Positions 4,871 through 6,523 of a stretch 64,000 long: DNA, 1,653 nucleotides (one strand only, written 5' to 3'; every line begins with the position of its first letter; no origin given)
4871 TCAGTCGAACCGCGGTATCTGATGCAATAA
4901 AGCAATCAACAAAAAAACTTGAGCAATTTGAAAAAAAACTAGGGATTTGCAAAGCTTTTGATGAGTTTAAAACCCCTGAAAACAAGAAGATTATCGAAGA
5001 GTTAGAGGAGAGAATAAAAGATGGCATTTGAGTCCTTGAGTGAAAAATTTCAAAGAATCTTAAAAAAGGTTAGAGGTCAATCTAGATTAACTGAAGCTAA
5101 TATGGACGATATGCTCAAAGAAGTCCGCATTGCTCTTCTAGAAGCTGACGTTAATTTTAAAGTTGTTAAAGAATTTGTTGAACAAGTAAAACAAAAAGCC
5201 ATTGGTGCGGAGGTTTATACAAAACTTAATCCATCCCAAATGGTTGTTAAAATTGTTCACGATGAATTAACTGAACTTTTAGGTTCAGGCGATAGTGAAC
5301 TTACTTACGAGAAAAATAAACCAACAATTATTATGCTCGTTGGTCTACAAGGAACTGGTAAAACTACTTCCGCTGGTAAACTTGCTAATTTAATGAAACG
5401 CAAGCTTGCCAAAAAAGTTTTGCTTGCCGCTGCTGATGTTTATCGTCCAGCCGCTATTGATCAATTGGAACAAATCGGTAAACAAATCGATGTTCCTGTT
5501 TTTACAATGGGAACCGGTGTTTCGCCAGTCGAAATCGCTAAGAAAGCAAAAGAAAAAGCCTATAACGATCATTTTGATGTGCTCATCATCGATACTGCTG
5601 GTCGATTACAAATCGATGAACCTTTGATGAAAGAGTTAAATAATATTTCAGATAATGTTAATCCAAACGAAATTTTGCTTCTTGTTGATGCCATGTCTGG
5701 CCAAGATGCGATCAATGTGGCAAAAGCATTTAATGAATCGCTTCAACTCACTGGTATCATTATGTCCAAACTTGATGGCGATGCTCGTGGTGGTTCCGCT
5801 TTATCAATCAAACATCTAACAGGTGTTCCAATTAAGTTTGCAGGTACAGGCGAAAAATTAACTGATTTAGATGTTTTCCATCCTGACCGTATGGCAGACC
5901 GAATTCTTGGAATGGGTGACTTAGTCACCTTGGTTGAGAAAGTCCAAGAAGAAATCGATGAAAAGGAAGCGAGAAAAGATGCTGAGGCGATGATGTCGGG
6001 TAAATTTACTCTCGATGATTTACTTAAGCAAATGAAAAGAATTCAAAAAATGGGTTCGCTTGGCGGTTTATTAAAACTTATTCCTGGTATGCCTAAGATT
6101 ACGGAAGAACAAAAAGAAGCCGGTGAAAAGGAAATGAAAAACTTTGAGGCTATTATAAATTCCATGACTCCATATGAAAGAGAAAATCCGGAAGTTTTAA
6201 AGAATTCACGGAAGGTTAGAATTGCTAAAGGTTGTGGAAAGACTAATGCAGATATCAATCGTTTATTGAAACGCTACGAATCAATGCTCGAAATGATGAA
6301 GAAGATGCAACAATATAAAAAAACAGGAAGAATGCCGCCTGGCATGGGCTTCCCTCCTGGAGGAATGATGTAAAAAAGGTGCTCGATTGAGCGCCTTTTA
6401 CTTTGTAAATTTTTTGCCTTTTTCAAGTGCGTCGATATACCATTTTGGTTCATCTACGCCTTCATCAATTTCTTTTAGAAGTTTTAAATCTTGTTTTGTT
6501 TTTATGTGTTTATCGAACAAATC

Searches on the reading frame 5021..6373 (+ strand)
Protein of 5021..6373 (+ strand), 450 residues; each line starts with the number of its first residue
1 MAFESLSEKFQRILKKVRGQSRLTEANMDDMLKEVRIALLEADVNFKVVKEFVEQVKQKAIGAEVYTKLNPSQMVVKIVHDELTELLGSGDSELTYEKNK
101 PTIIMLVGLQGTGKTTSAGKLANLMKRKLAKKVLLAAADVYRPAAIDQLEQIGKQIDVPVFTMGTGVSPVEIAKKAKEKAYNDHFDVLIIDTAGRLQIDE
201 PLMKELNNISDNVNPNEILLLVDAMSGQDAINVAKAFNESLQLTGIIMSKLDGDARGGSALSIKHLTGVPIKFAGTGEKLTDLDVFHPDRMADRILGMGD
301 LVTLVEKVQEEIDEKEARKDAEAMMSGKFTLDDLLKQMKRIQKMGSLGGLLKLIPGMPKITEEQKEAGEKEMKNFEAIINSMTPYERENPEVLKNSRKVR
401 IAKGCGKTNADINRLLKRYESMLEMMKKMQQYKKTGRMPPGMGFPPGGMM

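Call 76: search_protein_families(library=pfam, proteins=[window:5021-6373:+], max_evalue=0.00001)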
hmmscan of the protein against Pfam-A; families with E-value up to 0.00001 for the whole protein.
window:5021-6373:+ (450 aa): 4 families
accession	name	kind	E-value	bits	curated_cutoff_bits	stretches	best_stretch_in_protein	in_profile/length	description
PF00448.28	SRP54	-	1.4e-76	256.9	22.7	1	101-297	1-196/196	SRP54-type protein, GTPase domain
PF02978.25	SRP_SPB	-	2.9e-32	111.4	27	1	328-426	1-91/91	Signal peptide binding domain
PF02881.24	SRP54_N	-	6.9e-23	81.1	22.4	1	6-83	1-75/75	SRP54-type protein, helical bundle domain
PF13401.12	AAA_22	-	2.1e-07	31.8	27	1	101-212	5-110/130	AAA domain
